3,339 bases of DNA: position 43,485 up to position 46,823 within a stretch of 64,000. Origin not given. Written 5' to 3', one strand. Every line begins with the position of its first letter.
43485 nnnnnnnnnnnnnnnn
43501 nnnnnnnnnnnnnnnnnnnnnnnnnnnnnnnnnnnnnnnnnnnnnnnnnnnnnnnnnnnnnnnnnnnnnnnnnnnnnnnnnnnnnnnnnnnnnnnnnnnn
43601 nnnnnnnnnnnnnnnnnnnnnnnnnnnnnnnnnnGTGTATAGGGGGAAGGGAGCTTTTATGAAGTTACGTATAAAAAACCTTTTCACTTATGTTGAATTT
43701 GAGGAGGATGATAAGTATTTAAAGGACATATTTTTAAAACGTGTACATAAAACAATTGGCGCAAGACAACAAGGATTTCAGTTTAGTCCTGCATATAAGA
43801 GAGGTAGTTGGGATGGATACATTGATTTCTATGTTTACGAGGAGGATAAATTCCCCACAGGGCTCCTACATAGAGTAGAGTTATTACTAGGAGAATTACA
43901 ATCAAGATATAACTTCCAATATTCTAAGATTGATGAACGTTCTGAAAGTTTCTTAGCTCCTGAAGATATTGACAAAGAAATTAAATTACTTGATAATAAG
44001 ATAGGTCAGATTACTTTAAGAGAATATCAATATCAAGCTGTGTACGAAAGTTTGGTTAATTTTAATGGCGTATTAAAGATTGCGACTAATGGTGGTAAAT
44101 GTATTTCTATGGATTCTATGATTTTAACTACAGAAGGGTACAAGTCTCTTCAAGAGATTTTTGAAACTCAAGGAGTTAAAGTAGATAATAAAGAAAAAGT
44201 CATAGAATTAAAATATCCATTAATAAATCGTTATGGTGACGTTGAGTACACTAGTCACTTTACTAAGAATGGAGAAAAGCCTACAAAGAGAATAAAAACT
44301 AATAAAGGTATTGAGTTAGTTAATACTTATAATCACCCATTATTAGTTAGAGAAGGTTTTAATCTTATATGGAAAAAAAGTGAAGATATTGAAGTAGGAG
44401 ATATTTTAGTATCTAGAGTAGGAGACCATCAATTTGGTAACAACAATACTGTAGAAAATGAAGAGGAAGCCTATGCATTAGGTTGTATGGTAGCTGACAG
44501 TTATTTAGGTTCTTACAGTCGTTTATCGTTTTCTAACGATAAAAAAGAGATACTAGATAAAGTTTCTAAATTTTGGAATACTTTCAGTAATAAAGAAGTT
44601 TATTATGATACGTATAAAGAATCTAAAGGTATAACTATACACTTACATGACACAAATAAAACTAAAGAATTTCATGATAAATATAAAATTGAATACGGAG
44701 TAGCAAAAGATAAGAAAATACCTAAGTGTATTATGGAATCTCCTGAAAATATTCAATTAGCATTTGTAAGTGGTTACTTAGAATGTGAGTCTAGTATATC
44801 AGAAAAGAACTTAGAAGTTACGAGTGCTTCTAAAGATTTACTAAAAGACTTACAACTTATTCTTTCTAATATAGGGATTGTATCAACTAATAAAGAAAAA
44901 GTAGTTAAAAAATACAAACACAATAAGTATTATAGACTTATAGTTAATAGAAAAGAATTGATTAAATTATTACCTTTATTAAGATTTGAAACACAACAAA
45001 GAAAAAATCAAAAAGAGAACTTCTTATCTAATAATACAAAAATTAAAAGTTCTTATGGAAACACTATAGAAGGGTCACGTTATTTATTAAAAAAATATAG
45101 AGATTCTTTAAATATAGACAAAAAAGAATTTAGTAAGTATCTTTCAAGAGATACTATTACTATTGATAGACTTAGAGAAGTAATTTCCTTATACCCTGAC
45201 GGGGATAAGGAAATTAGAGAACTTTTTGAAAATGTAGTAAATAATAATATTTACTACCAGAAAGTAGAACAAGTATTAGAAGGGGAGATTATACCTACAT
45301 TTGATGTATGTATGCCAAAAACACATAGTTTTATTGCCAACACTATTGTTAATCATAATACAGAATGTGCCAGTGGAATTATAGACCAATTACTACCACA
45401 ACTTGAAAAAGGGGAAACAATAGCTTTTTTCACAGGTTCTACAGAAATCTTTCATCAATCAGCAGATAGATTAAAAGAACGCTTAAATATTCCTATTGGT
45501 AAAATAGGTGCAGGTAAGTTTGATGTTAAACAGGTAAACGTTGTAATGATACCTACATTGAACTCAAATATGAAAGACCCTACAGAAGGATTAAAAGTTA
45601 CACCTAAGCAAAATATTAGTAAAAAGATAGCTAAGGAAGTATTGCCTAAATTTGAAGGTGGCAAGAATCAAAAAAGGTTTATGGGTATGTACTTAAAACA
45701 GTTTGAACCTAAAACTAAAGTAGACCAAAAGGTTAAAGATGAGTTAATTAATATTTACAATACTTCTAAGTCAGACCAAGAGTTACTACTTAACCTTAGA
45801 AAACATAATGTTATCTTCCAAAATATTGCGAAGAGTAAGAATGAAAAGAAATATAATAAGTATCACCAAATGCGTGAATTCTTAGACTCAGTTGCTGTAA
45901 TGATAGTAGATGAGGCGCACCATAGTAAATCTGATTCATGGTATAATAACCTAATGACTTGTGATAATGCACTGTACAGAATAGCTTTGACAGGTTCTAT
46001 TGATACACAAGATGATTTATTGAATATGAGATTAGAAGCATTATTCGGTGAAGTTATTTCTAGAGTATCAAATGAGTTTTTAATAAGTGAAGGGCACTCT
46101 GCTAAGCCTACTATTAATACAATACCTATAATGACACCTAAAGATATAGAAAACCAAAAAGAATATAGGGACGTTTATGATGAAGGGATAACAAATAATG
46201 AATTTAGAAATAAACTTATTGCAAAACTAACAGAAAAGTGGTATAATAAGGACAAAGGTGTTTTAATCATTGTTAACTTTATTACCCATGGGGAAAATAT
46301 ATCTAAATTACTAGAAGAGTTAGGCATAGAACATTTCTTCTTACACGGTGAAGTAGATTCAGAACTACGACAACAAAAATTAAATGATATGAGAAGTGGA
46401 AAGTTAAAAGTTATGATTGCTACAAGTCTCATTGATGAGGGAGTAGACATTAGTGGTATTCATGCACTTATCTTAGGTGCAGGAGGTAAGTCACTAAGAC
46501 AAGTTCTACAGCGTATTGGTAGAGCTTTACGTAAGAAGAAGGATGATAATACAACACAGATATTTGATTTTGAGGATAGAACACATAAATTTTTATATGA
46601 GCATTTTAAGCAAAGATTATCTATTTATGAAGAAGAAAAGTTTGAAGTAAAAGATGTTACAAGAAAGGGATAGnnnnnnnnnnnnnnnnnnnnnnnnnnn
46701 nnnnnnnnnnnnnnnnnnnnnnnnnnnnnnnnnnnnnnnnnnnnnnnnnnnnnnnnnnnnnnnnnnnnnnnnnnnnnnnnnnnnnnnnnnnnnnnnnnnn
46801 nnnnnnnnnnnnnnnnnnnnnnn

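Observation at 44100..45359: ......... intein inserted precisely in the helicase P-loop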

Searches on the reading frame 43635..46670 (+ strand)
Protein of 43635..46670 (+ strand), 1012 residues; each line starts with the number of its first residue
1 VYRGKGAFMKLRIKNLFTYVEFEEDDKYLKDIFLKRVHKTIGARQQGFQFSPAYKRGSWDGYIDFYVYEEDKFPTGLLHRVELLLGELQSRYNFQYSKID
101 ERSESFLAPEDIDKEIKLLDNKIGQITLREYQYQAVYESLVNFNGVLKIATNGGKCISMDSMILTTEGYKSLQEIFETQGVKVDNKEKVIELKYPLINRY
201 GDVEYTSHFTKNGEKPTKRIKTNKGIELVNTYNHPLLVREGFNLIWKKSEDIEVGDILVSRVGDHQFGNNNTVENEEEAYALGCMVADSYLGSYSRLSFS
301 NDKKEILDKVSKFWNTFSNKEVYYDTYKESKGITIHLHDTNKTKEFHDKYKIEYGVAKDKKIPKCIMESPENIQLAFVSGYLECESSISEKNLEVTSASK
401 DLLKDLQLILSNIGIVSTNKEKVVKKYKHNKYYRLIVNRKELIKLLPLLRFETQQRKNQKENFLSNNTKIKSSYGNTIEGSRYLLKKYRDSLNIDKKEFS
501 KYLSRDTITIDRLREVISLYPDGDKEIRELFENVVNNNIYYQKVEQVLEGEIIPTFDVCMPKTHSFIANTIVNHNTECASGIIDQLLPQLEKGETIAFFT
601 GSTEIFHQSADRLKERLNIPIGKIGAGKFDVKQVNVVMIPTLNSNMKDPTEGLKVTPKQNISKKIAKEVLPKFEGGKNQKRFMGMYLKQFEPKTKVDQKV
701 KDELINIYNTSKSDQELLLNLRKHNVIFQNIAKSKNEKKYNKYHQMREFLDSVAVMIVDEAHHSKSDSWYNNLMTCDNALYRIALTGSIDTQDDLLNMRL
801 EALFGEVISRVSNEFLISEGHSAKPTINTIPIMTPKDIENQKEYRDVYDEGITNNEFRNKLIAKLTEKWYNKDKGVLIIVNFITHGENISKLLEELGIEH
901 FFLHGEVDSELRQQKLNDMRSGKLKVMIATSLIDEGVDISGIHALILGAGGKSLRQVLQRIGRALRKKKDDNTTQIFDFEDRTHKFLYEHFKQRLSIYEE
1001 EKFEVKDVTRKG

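Call 4: search_protein_families(library=pfam, proteins=[window:43635-46670:+], max_evalue=1)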
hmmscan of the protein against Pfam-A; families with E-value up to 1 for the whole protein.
window:43635-46670:+ (1012 aa): 13 families
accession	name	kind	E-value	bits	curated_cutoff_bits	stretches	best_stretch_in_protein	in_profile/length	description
PF00271.37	Helicase_C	-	1.2e-16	61.4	23.5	1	866-967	10-109/110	Helicase conserved C-terminal domain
PF14528.11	LAGLIDADG_3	-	1.4e-16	61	22.5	1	374-446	3-78/82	LAGLIDADG-like domain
PF14890.11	Intein_splicing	-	7.5e-12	45.8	35.8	1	163-575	2-155/155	Intein splicing domain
PF18766.7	SWI2_SNF2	-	1.2e-06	28.9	26.7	1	709-810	77-173/221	SWI2/SNF2 ATPase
PF04851.21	ResIII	-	2.7e-06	27.8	22.5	1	700-787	83-160/164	Type III restriction enzyme, res subunit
PF22590.2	Cas3-like_C_2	-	9.7e-05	23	27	1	874-968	3-105/106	CRISPR-associated nuclease/helicase Cas3, C-terminal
PF21241.2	UvsW_N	-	0.00012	22.8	25.3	1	36-84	23-70/81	DNA helicase UvsW, N-terminal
PF16203.11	ERCC3_RAD25_C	-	0.00027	20.8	27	1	898-975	80-159/248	ERCC3/RAD25/XPB C-terminal helicase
PF21090.3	P-loop_SecA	-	0.0091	16.1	27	1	849-940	9-98/205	SecA P-loop domain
PF13307.12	Helicase_C_2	-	0.015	15.8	25.3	1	954-978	127-151/170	Helicase C-terminal domain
PF13401.12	AAA_22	-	0.041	14.7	27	1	738-786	67-121/130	AAA domain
PF25476.1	Ribosomal_L19e_C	-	0.13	12.9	25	0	471-502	37-68/91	Ribosomal protein L19e, C-terminal domain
PF00270.35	DEAD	-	0.23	11.6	26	1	715-776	86-141/167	DEAD/DEAH box helicase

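Call 24: list_cluster_members(proteins=[window:43659-46670:+, window:43635-46670:+])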
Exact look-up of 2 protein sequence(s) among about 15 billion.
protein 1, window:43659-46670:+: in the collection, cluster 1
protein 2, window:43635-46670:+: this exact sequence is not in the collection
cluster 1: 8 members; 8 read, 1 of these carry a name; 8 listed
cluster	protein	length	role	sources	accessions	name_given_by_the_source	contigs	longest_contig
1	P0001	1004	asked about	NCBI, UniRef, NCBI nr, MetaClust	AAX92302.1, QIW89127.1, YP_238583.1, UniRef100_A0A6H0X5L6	DNA helicase [Staphylococcus phage Twort] | DNA helicase n=2 Tax=Staphylococcus phage Twort (strain DSM 17442 / HER 48) TaxID=2908167 ... | status=active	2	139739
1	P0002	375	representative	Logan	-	-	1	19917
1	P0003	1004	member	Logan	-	-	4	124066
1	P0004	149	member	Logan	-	-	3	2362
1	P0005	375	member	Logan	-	-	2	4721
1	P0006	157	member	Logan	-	-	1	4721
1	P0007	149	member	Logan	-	-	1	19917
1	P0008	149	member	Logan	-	-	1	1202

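Call 51: search_protein_families(library=ncbifam, proteins=[window:43659-46670:+], max_evalue=0.01)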
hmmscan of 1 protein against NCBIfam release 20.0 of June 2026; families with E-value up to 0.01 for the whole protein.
window:43659-46670:+ (1004 aa): 32 families (the best 25 are shown)
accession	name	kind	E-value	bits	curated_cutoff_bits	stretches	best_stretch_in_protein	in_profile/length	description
NF038098.1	GyrA_w_intein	exception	1e-34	119.7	1850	1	148-571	117-541/1232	intein-containing DNA gyrase subunit A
NF003157.0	PRK04132.1-2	equivalog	1.9e-19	69.1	1103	1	144-452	46-351/864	replication factor C small subunit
TIGR04095.1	dnd_restrict_1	equivalog_domain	2.4e-16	59.8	600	1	888-971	312-395/451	DNA phosphorothioation system restriction enzyme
NF053636.1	DDHlcsCsdAPsy1082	equivalog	1.3e-10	40.4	890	1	848-998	228-377/512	DEAD/DEAH box helicase CsdA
NF003673.1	PRK05298.1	equivalog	4.2e-10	38.6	743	1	858-961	436-544/653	excinuclease ABC subunit UvrB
TIGR04121.1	DEXH_lig_assoc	equivalog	4.3e-10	38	850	1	891-960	278-347/804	ligase-associated DNA damage response DEXH box helicase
TIGR00631.1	uvrb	equivalog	2.2e-09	36.1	750.1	1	856-961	435-544/658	excinuclease ABC subunit UvrB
NF008394.0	PRK11192.1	equivalog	8.5e-09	34.7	507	1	850-962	234-344/441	ATP-dependent RNA helicase SrmB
NF005852.0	PRK07773.1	equivalog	1.4e-08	33.6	780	1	148-568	398-827/886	replicative DNA helicase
TIGR01587.1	cas3_core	equivalog_domain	2e-08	33.8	102.45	1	682-965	66-326/358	CRISPR-associated helicase Cas3'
NF045503.1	repair_heli_XPB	equivalog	9.5e-08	31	610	1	746-969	302-518/548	DNA repair helicase XPB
NF008744.0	PRK11776.1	equivalog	1.4e-07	30.5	524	1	844-988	224-366/460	ATP-dependent RNA helicase DbpA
NF053632.1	heli_RadD_YejH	equivalog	1.4e-07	30.2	720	1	793-978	173-361/573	DNA repair helicase RadD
NF002340.1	PRK01297.1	equivalog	5e-07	28.8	564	1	851-962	237-346/372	ATP-dependent RNA helicase RhlB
NF010338.0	PRK13767.1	equivalog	9.7e-07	27.4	849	1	864-959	284-385/877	ATP-dependent helicase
TIGR01445.1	intein_Nterm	domain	1.4e-06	29.1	24.5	1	148-230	1-83/83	intein N-terminal splicing region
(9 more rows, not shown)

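Call 52: search_protein_families(library=phrogs, proteins=[window:43659-46670:+], max_evalue=0.00001)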
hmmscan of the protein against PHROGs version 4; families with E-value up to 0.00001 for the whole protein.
window:43659-46670:+ (1004 aa): 7 families
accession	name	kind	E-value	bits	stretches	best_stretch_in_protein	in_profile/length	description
phrog_16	-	DNA, RNA and nucleotide metabolism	5.5e-132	442.9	1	1-1002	65-624/986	DNA helicase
phrog_14619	-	DNA, RNA and nucleotide metabolism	9.4e-124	414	2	1-151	1-151/314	DNA helicase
phrog_9690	-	DNA, RNA and nucleotide metabolism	8.9e-96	321.5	1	720-1001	15-303/306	DNA helicase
phrog_9666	-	unknown function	3e-59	202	1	144-573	61-492/779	-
phrog_16259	-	DNA, RNA and nucleotide metabolism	4.5e-14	53.5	1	38-151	35-149/330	DNA helicase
phrog_17415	-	head and packaging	1.8e-11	43.8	1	130-297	172-322/940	terminase large subunit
phrog_27849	-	unknown function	4.8e-06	26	1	862-961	443-547/664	-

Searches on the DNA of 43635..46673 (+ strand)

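Call 5: search_dna_similar(query=window:43635-46673:+, collection=phages, mode=near, max_rows=30)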
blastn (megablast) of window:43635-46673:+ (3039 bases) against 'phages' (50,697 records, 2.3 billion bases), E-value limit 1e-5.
Records with a match: 284; places in all: 285; records where one place covers at least 80% of the query: 10.
Best place of each record, by identity: 90-95% 1; 80-90% 3; 60-80% 280.
By first word of the organism name: Staphylococcus 282; Mammaliicoccus 1; Silviavirus 1.
By host as written in the record: Staphylococcus aureus 101; - 34; Staphylococcus carnosus TM300 22; Staphylococcus sp. 20; Staphylococcus xylosus M1997-2/10 8; Staphylococcus aureus ATCC 25923 8; Staphylococcus 6; Mammaliicoccus vitulinus C5817 5; and 51 more.
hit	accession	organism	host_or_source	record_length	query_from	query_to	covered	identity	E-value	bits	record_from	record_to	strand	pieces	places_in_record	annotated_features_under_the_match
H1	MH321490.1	Staphylococcus phage Quidividi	Staphylococcus epidermidis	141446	24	2962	97%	83.6%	0e+0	2747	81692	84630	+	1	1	intein-containing DNA helicase precursor | DNA helicase | intein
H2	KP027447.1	Staphylococcus phage vB_SepM_ phiIPLA-C1C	Staphylococcus sp.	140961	24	2962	97%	83.5%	0e+0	2736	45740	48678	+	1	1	DNA helicase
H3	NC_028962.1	Staphylococcus phage vB_SepM_ phiIPLA-C1C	Staphylococcus sp.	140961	24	2962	97%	83.5%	0e+0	2736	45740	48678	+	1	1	DNA helicase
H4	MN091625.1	Staphylococcus phage PALS_1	Staphylococcus aureus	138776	55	3025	98%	75.4%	0e+0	1347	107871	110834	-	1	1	DNA helicase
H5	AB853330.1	Staphylococcus phage S25-3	isolated from the sewage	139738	52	2964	96%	75.5%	0e+0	1358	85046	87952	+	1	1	putative helicase with intein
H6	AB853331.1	Staphylococcus phage S25-4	isolated from the sewage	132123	52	2964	96%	75.5%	0e+0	1358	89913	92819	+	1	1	putative helicase with intein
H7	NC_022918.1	Staphylococcus phage S25-4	isolated from the sewage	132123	52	2964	96%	75.5%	0e+0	1358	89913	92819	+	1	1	DNA helicase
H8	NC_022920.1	Staphylococcus phage S25-3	isolated from the sewage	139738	52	2964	96%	75.5%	0e+0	1358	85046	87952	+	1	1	DNA helicase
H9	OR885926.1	Staphylococcus phage 184DA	Staphylococcus sp.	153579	55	2964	96%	74.4%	0e+0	1170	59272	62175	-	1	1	DNA helicase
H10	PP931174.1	Mammaliicoccus phage MSShimriz1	Mammaliicoccus sciuri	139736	64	3023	97%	72.7%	0e+0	915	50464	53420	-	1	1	DNA helicase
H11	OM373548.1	Staphylococcus phage vB_SpsM-DH2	Staphylococcus pseudintermedius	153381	1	3039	59%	90.2%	0e+0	2325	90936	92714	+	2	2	record has no annotation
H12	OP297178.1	Staphylococcus phage vB_ScaM-V1SC04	Staphylococcus capitis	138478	1662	3025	45%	77.0%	0e+0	760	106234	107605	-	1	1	DNA helicase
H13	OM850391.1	Staphylococcus phage O1-102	Staphylococcus aureus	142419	1722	3020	43%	77.5%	0e+0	765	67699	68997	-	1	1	record has no annotation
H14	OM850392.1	Staphylococcus phage B2-102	Staphylococcus aureus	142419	1722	3020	43%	77.5%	0e+0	765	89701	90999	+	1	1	record has no annotation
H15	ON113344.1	Staphylococcus phage T2-102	Staphylococcus aureus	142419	1722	3020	43%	77.5%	0e+0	765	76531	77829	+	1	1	record has no annotation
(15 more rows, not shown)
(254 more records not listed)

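Call 6: get_annotated_region(hit=H1, flank=3000)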
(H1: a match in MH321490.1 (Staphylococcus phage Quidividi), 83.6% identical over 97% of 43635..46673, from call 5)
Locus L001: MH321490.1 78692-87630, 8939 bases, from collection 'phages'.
description: Staphylococcus phage Quidividi, complete genome.
organism: Staphylococcus phage Quidividi (NCBI taxid 2234036)
taxonomy: Viruses; Duplodnaviria; Heunggongvirae; Uroviricota; Caudoviricetes; Herelleviridae; Twortvirinae; Sepunavirus
host: Staphylococcus epidermidis; source: wastewater treatment plant; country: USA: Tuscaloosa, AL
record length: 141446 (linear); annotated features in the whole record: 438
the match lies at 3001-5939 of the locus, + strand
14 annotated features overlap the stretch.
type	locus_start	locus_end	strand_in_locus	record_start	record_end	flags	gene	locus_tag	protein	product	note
CDS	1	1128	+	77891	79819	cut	-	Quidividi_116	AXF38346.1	hypothetical protein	K146 homolog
regulatory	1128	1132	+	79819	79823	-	-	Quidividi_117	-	ribosome_binding_site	Quidividi_117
CDS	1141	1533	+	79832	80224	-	-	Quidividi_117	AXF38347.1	DUF2977 domain-containing protein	YP_009214498.1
regulatory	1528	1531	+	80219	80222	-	-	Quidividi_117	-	ribosome_binding_site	Quidividi_118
CDS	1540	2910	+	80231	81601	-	-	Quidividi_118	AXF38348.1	hypothetical protein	K144 homolog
regulatory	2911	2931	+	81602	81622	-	-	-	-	terminator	-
regulatory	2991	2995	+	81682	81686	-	-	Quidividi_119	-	ribosome_binding_site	Quidividi_119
CDS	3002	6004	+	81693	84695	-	-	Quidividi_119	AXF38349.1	intein-containing DNA helicase precursor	intein-containing DNA helicase UvsW preccursor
mat_peptide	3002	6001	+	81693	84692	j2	-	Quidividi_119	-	DNA helicase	CPT_Quidividi_119; intein begins with sequence CISMD...and ends at residue before TEIAS...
mat_peptide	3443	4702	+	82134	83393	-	-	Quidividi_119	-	intein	CPT_Quidividi_119; intein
regulatory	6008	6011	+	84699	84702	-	-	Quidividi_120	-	ribosome_binding_site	Quidividi_120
CDS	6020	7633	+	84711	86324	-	-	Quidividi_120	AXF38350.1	winged HTH transcriptional regulator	-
regulatory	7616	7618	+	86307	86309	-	-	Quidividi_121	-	ribosome_binding_site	Quidividi_121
CDS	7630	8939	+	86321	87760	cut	-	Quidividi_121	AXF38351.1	helicase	AGR48175.1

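Call 7: get_annotated_region(hit=H11, flank=3000)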
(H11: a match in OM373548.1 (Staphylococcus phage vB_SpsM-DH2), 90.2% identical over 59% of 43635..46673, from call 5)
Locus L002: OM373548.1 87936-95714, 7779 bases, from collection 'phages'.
description: UNVERIFIED: Staphylococcus phage vB_SpsM-DH2, complete genome.
organism: Staphylococcus phage vB_SpsM-DH2 (NCBI taxid 2924916)
taxonomy: Viruses; Duplodnaviria; Heunggongvirae; Uroviricota; Caudoviricetes; Herelleviridae; Twortvirinae
host: Staphylococcus pseudintermedius; source: canine hair; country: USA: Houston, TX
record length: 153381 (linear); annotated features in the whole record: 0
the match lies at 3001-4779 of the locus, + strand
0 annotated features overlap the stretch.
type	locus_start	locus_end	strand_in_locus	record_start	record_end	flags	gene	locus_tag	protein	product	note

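Call 8: get_annotated_region(hit=H5, flank=1500)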
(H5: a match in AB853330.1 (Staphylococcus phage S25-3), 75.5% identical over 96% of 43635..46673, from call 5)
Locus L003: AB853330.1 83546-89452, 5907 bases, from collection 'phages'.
description: Staphylococcus phage S25-3 DNA, complete genome.
organism: Staphylococcus phage S25-3 (NCBI taxid 1041526)
taxonomy: Viruses; Duplodnaviria; Heunggongvirae; Uroviricota; Caudoviricetes; Herelleviridae; Twortvirinae; Kayvirus; Kayvirus S253
host: -; source: isolated from the sewage; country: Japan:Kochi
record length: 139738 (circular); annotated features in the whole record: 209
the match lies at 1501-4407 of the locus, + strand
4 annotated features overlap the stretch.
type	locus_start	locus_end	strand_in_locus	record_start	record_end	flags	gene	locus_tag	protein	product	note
CDS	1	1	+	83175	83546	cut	-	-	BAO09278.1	hypothetical protein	ORF116; S25-3_ORF116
CDS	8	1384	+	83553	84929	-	-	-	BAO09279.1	hypothetical protein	ORF117; S25-3_ORF117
CDS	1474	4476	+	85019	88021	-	-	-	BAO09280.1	putative helicase with intein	ORF118; S25-3_ORF118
CDS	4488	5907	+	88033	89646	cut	-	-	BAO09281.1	hypothetical protein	ORF119; S25-3_ORF119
